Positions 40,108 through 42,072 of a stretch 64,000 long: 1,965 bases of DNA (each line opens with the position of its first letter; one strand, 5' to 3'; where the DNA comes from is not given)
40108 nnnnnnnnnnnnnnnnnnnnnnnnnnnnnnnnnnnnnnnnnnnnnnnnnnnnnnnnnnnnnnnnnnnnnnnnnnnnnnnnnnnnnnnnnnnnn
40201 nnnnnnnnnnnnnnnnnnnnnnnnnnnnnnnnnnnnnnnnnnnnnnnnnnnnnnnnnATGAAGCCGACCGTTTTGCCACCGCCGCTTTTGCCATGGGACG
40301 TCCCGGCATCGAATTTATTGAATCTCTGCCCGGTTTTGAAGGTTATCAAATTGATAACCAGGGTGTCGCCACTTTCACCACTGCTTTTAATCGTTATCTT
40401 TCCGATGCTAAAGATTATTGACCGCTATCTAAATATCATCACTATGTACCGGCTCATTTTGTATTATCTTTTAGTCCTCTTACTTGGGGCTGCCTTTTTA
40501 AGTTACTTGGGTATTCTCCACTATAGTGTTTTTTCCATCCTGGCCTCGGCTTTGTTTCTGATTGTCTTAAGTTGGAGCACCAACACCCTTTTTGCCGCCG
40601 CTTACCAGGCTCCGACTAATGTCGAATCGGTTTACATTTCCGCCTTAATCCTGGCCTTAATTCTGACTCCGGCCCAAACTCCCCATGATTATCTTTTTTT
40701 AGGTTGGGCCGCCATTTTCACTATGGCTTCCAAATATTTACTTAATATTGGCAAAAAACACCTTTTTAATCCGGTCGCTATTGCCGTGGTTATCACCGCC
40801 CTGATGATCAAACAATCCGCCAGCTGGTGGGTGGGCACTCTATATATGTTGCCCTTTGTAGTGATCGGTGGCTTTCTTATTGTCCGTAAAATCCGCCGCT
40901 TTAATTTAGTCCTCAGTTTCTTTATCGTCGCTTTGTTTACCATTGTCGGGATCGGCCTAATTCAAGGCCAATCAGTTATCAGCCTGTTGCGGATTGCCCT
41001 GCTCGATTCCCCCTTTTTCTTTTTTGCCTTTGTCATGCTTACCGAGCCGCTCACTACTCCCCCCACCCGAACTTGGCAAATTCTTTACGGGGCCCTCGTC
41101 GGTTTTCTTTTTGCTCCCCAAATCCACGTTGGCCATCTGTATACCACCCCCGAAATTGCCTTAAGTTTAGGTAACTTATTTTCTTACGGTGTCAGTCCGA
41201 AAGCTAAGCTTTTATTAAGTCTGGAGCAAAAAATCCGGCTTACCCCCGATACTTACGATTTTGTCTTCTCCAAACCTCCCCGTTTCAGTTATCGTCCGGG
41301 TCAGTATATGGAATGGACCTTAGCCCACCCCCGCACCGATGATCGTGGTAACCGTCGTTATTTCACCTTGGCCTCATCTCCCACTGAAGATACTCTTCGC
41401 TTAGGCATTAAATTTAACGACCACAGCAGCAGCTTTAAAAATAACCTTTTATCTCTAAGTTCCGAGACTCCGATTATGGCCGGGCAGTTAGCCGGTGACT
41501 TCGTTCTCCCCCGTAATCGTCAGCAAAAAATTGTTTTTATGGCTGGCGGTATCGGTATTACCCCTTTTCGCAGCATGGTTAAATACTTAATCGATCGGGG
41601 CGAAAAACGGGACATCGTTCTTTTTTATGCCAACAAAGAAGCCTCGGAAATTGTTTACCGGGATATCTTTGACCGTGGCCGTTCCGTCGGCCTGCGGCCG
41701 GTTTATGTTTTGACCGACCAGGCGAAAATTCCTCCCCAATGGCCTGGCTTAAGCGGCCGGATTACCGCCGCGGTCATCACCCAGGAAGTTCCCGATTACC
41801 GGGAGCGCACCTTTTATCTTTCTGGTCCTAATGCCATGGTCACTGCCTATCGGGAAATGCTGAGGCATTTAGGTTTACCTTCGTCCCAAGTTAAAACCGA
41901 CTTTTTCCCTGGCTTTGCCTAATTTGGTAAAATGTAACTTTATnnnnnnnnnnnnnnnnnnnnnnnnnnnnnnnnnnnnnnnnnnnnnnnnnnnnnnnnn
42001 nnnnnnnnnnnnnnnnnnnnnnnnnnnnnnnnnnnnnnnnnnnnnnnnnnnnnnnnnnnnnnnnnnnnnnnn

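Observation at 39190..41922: Extracytosolic flavinylation module: SGAT-motif FMN-binding protein, ApbE, and a membrane-embedded FNR-like reductase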

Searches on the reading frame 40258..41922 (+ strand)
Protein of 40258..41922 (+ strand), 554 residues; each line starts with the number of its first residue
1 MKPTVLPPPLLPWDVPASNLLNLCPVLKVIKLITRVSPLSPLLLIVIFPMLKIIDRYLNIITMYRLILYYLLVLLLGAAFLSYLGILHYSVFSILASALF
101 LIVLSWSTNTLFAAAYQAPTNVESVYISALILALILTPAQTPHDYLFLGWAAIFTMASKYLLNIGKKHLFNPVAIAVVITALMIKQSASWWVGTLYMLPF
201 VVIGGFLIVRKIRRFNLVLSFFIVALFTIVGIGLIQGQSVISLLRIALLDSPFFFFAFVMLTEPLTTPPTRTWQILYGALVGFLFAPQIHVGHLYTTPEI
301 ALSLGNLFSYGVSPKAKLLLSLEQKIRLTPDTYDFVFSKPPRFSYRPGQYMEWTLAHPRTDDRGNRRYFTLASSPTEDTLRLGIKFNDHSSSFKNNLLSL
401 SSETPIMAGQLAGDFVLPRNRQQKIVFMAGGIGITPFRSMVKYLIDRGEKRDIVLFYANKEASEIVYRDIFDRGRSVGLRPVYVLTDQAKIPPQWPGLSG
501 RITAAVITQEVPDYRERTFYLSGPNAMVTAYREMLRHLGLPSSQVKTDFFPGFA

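Call 3: search_protein_families(library=pfam, proteins=[window:40258-41922:+], max_evalue=0.01)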
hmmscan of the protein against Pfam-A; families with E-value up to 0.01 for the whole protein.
window:40258-41922:+ (554 aa): 2 families
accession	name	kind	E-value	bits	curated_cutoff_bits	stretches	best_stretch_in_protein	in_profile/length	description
PF00175.26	NAD_binding_1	-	5.2e-14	53.2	22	1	427-532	1-108/109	Oxidoreductase NAD-binding domain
PF03116.20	NQR2_RnfD_RnfE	-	7.6e-06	25.9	27.7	1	193-286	171-260/296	NQR2, RnfD, RnfE family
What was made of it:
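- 40405..41214 (+): Membrane domain, residues 1-270, about 10 helices, RnfD/NqrB fold. PF03116 scores 25.9 bits against a cut-off of 27.7 (call 3).
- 41215..41919 (+): Cytoplasmic FNR module. It has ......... (FAD motif, nt 41356-41382), GGIGITP (NAD(P)H motif, nt 41545-41565) and the C-terminal sequence DFFPGFA. PF00175, E 5.2e-14 (call 3).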

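Call 4: search_protein_families(library=ncbifam, proteins=[window:40258-41922:+], max_evalue=0.01)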
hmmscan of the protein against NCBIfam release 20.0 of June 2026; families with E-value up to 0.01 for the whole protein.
window:40258-41922:+ (554 aa): 25 families
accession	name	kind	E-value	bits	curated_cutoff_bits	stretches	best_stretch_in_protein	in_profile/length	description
NF009805.0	PRK13289.1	equivalog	3.5e-23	82.2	432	1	344-550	184-392/399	NO-inducible flavohemoprotein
NF058606.1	GlBtMonoRdsGbcB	equivalog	5.2e-19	68.4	500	1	329-545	25-242/362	glycine betaine monooxygenase reductase subunit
NF005963.0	PRK08051.1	equivalog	1.8e-17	63.4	230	1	328-545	14-225/233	NAD(P)H-flavin reductase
TIGR02160.1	PA_CoA_Oxy5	hypoth_equivalog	1.3e-15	57.1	420.8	1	342-550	30-241/352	1,2-phenylacetyl-CoA epoxidase subunit PaaE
NF007964.0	PRK10684.1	equivalog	3.2e-15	55.9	383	1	329-550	21-237/333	NADH oxidoreductase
NF040810.1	BenC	equivalog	2.6e-13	49.8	430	1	340-543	129-323/333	benzoate 1,2-dioxygenase electron transfer component BenC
NF045803.1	MethMoxFADbindMmoC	equivalog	3.7e-12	45.7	500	1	343-547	138-337/343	aromatic/alkene monooxygenase hydroxylase FAD-binding subunit MmoC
NF040830.1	sulfhyd_ShyC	equivalog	3.2e-10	39.7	600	1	342-469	36-155/288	NAD(P)-dependent hydrogenase/sulfhydrogenase 2 subunit gamma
NF008822.0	PRK11872.1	equivalog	2.7e-09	36.5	402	1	343-545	135-330/341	anthranilate 1,2-dioxygenase electron transfer component AntC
TIGR01941.1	nqrF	equivalog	2.7e-09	36.4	295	1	407-550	256-403/405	NADH:ubiquinone reductase (Na(+)-transporting) subunit F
NF052252.1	flav_redu_LuxG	exception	3.7e-09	36.1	340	1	331-535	14-213/232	flavin mononucleotide reductase LuxG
NF006220.0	PRK08345.1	subfamily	3.4e-06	26.5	395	1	370-469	62-161/294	cytochrome-c3 hydrogenase subunit gamma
TIGR02911.1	sulfite_red_B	equivalog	6.3e-06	25.5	288.6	1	407-545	84-219/261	anaerobic sulfite reductase subunit AsrB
NF000796.0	PRK00054.1-1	equivalog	0.00017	20.9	224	1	420-536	88-190/254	dihydroorotate dehydrogenase electron transfer subunit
NF002011.0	PRK00816.1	equivalog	0.00035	19.8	415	1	198-285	225-311/352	electron transport complex subunit RsxD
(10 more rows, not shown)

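Call 8: search_solved_structures(query=window:40405-41919:+, max_evalue=1, show_alignments=0)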
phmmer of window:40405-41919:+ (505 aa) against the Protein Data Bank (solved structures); distinct sequences matched with E-value up to 1: 73 (the best 60 are shown).
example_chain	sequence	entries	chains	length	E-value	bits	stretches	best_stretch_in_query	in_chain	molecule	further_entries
1cne_A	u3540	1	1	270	5.3e-08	35.3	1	364-479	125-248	NITRATE REDUCTASE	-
6o0a_A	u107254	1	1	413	1e-07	34.4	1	270-493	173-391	Flavohemoglobin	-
1cnf_A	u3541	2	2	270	1.4e-07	33.9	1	364-479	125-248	NITRATE REDUCTASE | NADH-DEPENDENT NITRATE REDUCTASE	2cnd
2r6h_A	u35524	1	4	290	1.5e-07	33.8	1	348-499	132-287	NADH:ubiquinone oxidoreductase, Na translocating, F subunit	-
1qfj_A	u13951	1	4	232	5.6e-07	31.9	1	284-484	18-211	PROTEIN (FLAVIN REDUCTASE)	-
7qu3_A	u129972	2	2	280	1.7e-06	30.4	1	364-503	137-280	Na(+)-translocating NADH-quinone reductase subunit F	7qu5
4wqm_A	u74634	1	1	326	2.2e-06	29.9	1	279-486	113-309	Toluene-4-monooxygenase electron transfer component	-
1tvc_A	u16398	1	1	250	4.4e-06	29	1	295-499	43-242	METHANE MONOOXYGENASE COMPONENT C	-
1cqx_A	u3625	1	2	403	7e-06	28.3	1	292-501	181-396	FLAVOHEMOPROTEIN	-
5ogx_A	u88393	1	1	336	8.8e-06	28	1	282-486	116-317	Cytochrome P450 reductase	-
4u9u_A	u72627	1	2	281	9.4e-06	27.9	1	364-503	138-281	Na(+)-translocating NADH-quinone reductase subunit F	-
8ad4_A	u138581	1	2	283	9.6e-06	27.9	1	364-503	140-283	Na(+)-translocating NADH-quinone reductase subunit F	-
4uaj_A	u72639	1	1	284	9.7e-06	27.9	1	364-503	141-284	Na(+)-translocating NADH-quinone reductase subunit F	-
7qty_A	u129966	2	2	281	1.1e-05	27.7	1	364-503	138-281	Na(+)-translocating NADH-quinone reductase subunit F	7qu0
7xk3_F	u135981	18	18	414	1.4e-05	27.4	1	364-503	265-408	Na(+)-translocating NADH-quinone reductase subunit F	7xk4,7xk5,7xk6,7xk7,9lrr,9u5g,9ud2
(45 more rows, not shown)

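Call 9: find_homologous_proteins(query=window:40405-41919:+, max_evalue=0.00001)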
Query window:40405-41919:+ (505 aa): 7832 proteins with E <= 0.00001 among 8000 candidates; the best 120 are listed.
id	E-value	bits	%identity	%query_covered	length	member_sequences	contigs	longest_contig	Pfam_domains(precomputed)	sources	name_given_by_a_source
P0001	0.0e+0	1091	100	97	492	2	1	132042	PF00175.27,PF03116.21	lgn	-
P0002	4.0e-228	776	68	100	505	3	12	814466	PF00175.27,PF03116.21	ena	-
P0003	2.5e-216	737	64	100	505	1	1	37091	PF00175.27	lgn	-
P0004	5.8e-202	690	61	100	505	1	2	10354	PF00175.27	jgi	jgi:ferredoxin-NADP reductase/Na+-translocating ferredoxin:NAD+ oxidoreductase RnfD subunit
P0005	1.2e-201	689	58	100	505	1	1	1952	PF00175.27,PF03116.21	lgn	-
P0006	2.5e-201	688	60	100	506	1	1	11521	PF00175.27,PF03116.21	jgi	jgi:ferredoxin-NADP reductase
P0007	4.1e-200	684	59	100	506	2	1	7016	PF00175.27,PF03116.21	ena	-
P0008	2.6e-198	678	58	100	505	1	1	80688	PF00175.27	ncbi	-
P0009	3.9e-198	677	58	100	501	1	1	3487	PF00175.27,PF03116.21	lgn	-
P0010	5.1e-197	674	59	100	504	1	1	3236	PF00175.27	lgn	-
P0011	7.9e-197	673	60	100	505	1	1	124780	PF00175.27,PF03116.21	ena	-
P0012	5.6e-196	670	59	100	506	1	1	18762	PF00175.27,PF03116.21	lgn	-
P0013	1.2e-195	669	60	100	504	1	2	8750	PF00175.27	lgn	-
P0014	3.1e-195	668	59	100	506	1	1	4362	PF00175.27,PF03116.21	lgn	-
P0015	5.1e-195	667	58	100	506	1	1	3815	PF00175.27,PF03116.21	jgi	jgi:ferredoxin-NADP reductase/Na+-translocating ferredoxin:NAD+ oxidoreductase RnfD subunit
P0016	6.9e-195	667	58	100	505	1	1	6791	PF00175.27,PF03116.21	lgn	-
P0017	7.5e-195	667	59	100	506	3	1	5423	PF00175.27,PF03116.21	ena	-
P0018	2.6e-194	665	60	100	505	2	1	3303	PF00175.27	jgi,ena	-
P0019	3.7e-194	664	57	100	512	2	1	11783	PF00175.27,PF03116.21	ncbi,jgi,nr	ncbi:MAG TPA: FAD-dependent oxidoreductase [Aggregatilineales bacterium]|nr:FAD-dependent oxidoreduc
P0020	6.1e-194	663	60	100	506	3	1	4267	PF00175.27,PF03116.21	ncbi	-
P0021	7.9e-194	663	58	100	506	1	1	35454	PF00175.27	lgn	-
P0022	9.0e-194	663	57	100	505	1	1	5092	PF00175.27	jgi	jgi:glycine betaine catabolism B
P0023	1.1e-193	663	58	100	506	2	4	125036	PF00175.27,PF03116.21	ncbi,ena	-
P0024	2.2e-193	662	58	100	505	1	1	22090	PF00175.27,PF03116.21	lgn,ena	-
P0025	2.7e-193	661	57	100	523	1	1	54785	PF00175.27,PF03116.21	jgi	jgi:glycine betaine catabolism B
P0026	5.3e-193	660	60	100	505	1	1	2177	PF00175.27,PF03116.21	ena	-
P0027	5.4e-193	660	57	100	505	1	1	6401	PF00175.27,PF03116.21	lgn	-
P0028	6.5e-193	660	58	100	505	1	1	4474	PF00175.27,PF03116.21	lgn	-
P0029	1.6e-192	659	57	100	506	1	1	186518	PF00175.27,PF03116.21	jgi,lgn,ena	-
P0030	1.7e-192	659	58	100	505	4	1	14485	PF00175.27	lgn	-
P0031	1.9e-192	659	60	99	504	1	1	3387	PF00175.27,PF03116.21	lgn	-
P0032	2.1e-192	658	59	100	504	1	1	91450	PF00175.27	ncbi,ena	-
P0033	2.3e-192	658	59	97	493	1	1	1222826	PF00175.27,PF03116.21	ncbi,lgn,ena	-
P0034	3.1e-192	658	58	100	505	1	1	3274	PF00175.27,PF03116.21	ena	-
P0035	4.4e-192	657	59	100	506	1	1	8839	PF00175.27,PF03116.21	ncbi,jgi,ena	jgi:ferredoxin-NADP reductase/Na+-translocating ferredoxin:NAD+ oxidoreductase RnfD subunit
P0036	8.6e-192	656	59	100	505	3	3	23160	PF00175.27,PF03116.21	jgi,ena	jgi:ferredoxin-NADP reductase/Na+-translocating ferredoxin:NAD+ oxidoreductase RnfD subunit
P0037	9.4e-192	656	58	100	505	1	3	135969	PF00175.27,PF03116.21,PF00970.31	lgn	-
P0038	1.4e-191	656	60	100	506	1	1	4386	PF00175.27,PF03116.21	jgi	jgi:ferredoxin-NADP reductase/Na+-translocating ferredoxin:NAD+ oxidoreductase RnfD subunit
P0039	1.7e-191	655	58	100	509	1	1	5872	PF00175.27,PF03116.21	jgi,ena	-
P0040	1.7e-191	655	58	100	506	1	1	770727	PF00175.27,PF03116.21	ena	-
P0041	3.9e-191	654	58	99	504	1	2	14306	PF00175.27,PF03116.21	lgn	-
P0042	4.6e-191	654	58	100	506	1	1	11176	PF00175.27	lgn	-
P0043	5.1e-191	654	58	100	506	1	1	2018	PF00175.27,PF03116.21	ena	-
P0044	5.3e-191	654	58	99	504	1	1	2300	PF00175.27,PF03116.21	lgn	-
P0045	5.6e-191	654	58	99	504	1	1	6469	PF00175.27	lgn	-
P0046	5.7e-191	654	57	100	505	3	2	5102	PF00175.27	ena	-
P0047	5.7e-191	654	57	100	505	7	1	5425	PF00175.27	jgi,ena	-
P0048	6.7e-191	653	56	100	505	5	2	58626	PF00175.27,PF03116.21,PF08030.18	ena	-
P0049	7.1e-191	653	57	100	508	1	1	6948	PF00175.27,PF03116.21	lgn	-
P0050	7.1e-191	653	58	100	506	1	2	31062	PF00175.27,PF03116.21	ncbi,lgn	-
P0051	1.1e-190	653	56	100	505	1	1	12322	PF00175.27,PF03116.21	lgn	-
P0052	1.5e-190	652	58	100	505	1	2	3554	PF00175.27,PF03116.21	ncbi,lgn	-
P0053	2.0e-190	652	56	100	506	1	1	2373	PF00175.27,PF03116.21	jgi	jgi:glycine betaine catabolism B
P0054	2.0e-190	652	57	100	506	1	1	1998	PF00175.27,PF03116.21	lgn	-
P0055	2.4e-190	652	57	100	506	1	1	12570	PF00175.27,PF03116.21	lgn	-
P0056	3.3e-190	651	58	100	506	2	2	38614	PF00175.27,PF03116.21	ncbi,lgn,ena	-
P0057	3.6e-190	651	56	100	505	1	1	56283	PF00175.27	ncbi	-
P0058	3.7e-190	651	58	100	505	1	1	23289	PF00175.27,PF03116.21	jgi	jgi:ferredoxin-NADP reductase/Na+-translocating ferredoxin:NAD+ oxidoreductase RnfD subunit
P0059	3.9e-190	651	58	100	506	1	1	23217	PF00175.27,PF03116.21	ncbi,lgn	-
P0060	4.2e-190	651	58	100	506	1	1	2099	PF00175.27,PF03116.21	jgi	jgi:ferredoxin-NADP reductase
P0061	4.5e-190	651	58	97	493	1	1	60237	PF00175.27,PF03116.21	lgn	-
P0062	5.3e-190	651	58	100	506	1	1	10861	PF00175.27,PF03116.21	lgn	-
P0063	5.5e-190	650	58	100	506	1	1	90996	PF00175.27,PF03116.21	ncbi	ncbi:MAG: RnfABCDGE type electron transport complex subunit D [Chloroflexota bacterium]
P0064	5.7e-190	650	58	100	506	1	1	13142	PF00175.27,PF03116.21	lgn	-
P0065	6.0e-190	650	58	100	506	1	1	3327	PF00175.27,PF03116.21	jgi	jgi:ferredoxin-NADP reductase/Na+-translocating ferredoxin:NAD+ oxidoreductase RnfD subunit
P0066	6.8e-190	650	58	100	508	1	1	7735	PF00175.27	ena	-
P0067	8.0e-190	650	58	100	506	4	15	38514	PF00175.27,PF03116.21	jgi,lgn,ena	-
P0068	8.6e-190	650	58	100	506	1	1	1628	PF00175.27,PF03116.21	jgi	-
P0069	9.6e-190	650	57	100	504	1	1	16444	PF00175.27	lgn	-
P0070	1.3e-189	649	58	100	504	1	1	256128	PF00175.27,PF03116.21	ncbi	-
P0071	1.5e-189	649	58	100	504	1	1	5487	PF00175.27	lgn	-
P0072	1.5e-189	649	58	100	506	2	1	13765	PF00175.27,PF03116.21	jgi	-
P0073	1.8e-189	649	57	100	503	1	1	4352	PF00175.27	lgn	-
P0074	1.9e-189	649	56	99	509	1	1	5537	PF00175.27,PF03116.21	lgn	-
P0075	2.0e-189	649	59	100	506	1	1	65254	PF00175.27,PF03116.21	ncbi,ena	-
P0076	2.2e-189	648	59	100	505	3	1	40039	PF00175.27,PF03116.21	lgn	-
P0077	2.3e-189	648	57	100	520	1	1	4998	PF00175.27,PF03116.21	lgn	-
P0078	2.3e-189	648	58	100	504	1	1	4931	PF00175.27,PF03116.21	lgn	-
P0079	2.4e-189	648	58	100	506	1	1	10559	PF00175.27,PF03116.21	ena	-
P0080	2.7e-189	648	58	100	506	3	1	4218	PF00175.27,PF03116.21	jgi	-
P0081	2.9e-189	648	57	100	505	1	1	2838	PF00175.27,PF03116.21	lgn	-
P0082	3.3e-189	648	58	100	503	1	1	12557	PF00175.27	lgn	-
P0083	3.3e-189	648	57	99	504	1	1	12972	PF00175.27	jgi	jgi:ferredoxin-NADP reductase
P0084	4.6e-189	647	57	100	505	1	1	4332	PF00175.27,PF03116.21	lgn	-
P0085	4.7e-189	647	56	100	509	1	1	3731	PF00175.27,PF03116.21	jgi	jgi:ferredoxin-NADP reductase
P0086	5.4e-189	647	71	79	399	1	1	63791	PF00175.27,PF03116.21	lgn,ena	-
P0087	7.9e-189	647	57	100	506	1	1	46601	PF00175.27,PF03116.21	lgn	-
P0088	8.0e-189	647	56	99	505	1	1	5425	PF00175.27,PF03116.21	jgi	jgi:ferredoxin-NADP reductase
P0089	8.2e-189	647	55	100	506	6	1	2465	PF00175.27,PF03116.21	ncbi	-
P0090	8.5e-189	647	56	100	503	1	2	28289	PF00175.27,PF03116.21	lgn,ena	-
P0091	9.4e-189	646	57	100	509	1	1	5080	PF00175.27,PF03116.21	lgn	-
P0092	9.5e-189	646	57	100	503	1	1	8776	PF00175.27,PF03116.21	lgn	-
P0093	1.1e-188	646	58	100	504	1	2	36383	PF00175.27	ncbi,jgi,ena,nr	ncbi:MAG TPA: hypothetical protein VNW29_03465 [Candidatus Sulfotelmatobacter sp.]|jgi:ferredoxin-NA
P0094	1.1e-188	646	57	100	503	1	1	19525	PF00175.27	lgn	-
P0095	1.2e-188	646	57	100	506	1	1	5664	PF00175.27,PF03116.21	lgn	-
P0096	1.3e-188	646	56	100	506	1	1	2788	PF00175.27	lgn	-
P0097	1.4e-188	646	58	100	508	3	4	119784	PF00175.27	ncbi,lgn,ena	-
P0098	1.8e-188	645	57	100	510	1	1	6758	PF00175.27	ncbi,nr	ncbi:MAG: oxidoreductase [Patescibacteria group bacterium]|nr:oxidoreductase [Patescibacteria group 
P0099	1.8e-188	645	56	100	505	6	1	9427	PF00175.27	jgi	-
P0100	2.2e-188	645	58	100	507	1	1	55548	PF00175.27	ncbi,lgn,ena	-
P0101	2.3e-188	645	56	100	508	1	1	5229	PF00175.27,PF03116.21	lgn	-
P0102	2.4e-188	645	57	100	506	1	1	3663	PF00175.27,PF03116.21,PF00970.31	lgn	-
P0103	2.7e-188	645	58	100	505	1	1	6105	PF00175.27,PF03116.21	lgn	-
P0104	3.3e-188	645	55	100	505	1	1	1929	PF00175.27,PF03116.21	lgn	-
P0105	3.4e-188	645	58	100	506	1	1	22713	PF00175.27,PF03116.21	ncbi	ncbi:MAG: RnfABCDGE type electron transport complex subunit D [Roseiflexaceae bacterium]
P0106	3.4e-188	645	56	100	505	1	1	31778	PF00175.27,PF03116.21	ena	-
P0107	4.1e-188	644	59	99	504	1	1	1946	PF00175.27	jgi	jgi:ferredoxin-NADP reductase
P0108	4.3e-188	644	56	100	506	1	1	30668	PF00175.27,PF03116.21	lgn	-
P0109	4.4e-188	644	59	97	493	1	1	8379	PF00175.27,PF03116.21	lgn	-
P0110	6.0e-188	644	57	100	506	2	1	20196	PF00175.27,PF03116.21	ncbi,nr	ncbi:RnfABCDGE type electron transport complex subunit D [Patescibacteria group bacterium]|nr:RnfABC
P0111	7.7e-188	643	56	100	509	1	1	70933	PF00175.27,PF03116.21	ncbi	-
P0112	8.5e-188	643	55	99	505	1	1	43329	PF00175.27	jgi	jgi:glycine betaine catabolism B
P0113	9.0e-188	643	58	100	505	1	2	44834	PF00175.27,PF03116.21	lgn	-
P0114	9.3e-188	643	56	100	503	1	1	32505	PF00175.27,PF03116.21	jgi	jgi:glycine betaine catabolism B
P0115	9.8e-188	643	58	100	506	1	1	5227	PF00175.27,PF03116.21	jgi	jgi:ferredoxin-NADP reductase/Na+-transporting NADH:ubiquinone oxidoreductase subunit NqrB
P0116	1.0e-187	643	57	100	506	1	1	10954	PF00175.27,PF03116.21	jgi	jgi:ferredoxin-NADP reductase/Na+-translocating ferredoxin:NAD+ oxidoreductase RnfD subunit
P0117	1.2e-187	643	58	100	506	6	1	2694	PF00175.27,PF03116.21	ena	-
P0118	1.2e-187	643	58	100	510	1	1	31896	PF00175.27,PF03116.21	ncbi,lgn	-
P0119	1.2e-187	643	58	99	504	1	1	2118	PF00175.27,PF03116.21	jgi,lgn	jgi:ferredoxin-NADP reductase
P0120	1.4e-187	643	57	100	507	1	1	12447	PF00175.27,PF03116.21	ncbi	-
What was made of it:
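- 40405..41922 (+): Gene 3 with corrected start: RnfD/NqrB-like membrane domain fused to an FNR-type FAD/NAD(P)H module, 505 aa. It overlaps the apbE stop by 17 nt. Homologues are 505-506 aa and cover 100% of the query (call 9).
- Closest known: NQR/RNF-like flavinylation-associated system. Different: This copy is 55-68% identical to the nearest relatives (call 9).
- Family of about 505-aa fusions at 55-68% identity, named RnfD/ferredoxin-NADP reductase by their sources: call 9.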

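Call 15: find_related_loci(query=A1, collection=genome_contigs, flank=6000)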
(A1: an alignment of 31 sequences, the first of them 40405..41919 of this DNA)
Query A1 (505 aa) in genome_contigs; peptide patterns used: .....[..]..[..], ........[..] (x = any residue, [..] = any of these).
600 stretches matched a pattern (row limit reached: there are more); 438 encode a relative of the query (tblastn E <= 1e-3); the best 80 are kept; 80 distinct loci.
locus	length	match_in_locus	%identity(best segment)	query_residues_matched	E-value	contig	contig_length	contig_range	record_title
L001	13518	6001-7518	61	1-505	0e+0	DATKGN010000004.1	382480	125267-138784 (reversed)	MAG TPA_asm: Patescibacteria group bacterium isolate SMAG_U14552 k141_31954, whole genome shotgun sequence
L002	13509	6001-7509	59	2-504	0e+0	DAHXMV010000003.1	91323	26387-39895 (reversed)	MAG TPA_asm: Candidatus Amesbacteria bacterium isolate clean1627 NODE_3_length_91323_cov_18.121024, whole genome shotgun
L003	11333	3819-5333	56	1-504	0e+0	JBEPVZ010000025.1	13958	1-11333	MAG: Candidatus Daviesbacteria bacterium isolate 22E.vamb.044 NODE_3802_length_13958_cov_6.964900, whole genome shotgun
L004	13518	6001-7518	57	1-505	0e+0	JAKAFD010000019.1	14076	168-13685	MAG: bacterium isolate WY1.bin77 NODE_6724_length_14076_cov_3.143093, whole genome shotgun sequence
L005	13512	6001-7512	55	1-503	0e+0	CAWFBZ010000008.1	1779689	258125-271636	MAG: uncultured Chloroflexia bacterium isolate MFD02416.bin.2.106 genome assembly, contig: contig_15582, whole genome sh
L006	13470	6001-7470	56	5-504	0e+0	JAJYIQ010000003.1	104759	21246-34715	MAG: bacterium isolate DBS2-1.bin128 NODE_321_length_104759_cov_14.657093, whole genome shotgun sequence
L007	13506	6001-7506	58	2-503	0e+0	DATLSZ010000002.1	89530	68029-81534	MAG TPA_asm: Candidatus Acidiferrales bacterium isolate SMAG_U13943 k141_94805, whole genome shotgun sequence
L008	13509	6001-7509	55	1-504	0e+0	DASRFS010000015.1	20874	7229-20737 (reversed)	MAG TPA_asm: Patescibacteria group bacterium isolate SMAG_U10038 k141_1689002, whole genome shotgun sequence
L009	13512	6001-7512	54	1-504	1e-179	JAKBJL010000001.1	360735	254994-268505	MAG: bacterium isolate DBS2-5.bin62 NODE_3_length_360735_cov_7.981462, whole genome shotgun sequence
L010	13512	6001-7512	54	1-503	2e-179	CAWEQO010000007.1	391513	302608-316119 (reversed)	MAG: uncultured Chloroflexia bacterium isolate MFD01721.bin.2.179 genome assembly, contig: contig_17949, whole genome sh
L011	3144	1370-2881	55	2-505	0e+0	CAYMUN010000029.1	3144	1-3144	MAG TPA_asm: uncultured Candidatus Saccharibacteria bacterium isolate SRP200132_co1_276 genome assembly, contig: NODE_67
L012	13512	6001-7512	53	1-503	1e-178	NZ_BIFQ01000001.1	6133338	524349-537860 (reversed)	Dictyobacter aurantiacus strain S27 sequence1, whole genome shotgun sequence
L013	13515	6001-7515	54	1-505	1e-178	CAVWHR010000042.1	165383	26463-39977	MAG: uncultured Chloroflexia bacterium isolate MFD01299.bin.2.145 genome assembly, contig: contig_7612, whole genome sho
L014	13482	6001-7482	54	2-505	3e-178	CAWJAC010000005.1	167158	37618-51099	MAG: Candidatus Zambryskibacteria bacterium isolate MFD03726.bin.2.15 genome assembly, contig: contig_71664, whole genom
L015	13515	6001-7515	55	1-504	3e-177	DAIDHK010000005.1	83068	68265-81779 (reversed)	MAG TPA_asm: Candidatus Levyibacteriota bacterium isolate clean343 NODE_5_length_83068_cov_11.519008, whole genome shotg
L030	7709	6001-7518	50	1-504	5e-158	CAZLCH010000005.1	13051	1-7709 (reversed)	MAG TPA_asm: uncultured Gammaproteobacteria bacterium isolate SRP173033_co3_113 genome assembly, contig: NODE_6316_lengt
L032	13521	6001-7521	48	1-505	4e-154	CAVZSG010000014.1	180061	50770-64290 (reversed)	MAG: uncultured Chloroflexia bacterium isolate MFD09730.bin.2.128 genome assembly, contig: contig_56426, whole genome sh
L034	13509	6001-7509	49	1-505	6e-150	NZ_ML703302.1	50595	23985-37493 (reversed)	Mesorhizobium sp. SARCC-RB16n contig_50, whole genome shotgun sequence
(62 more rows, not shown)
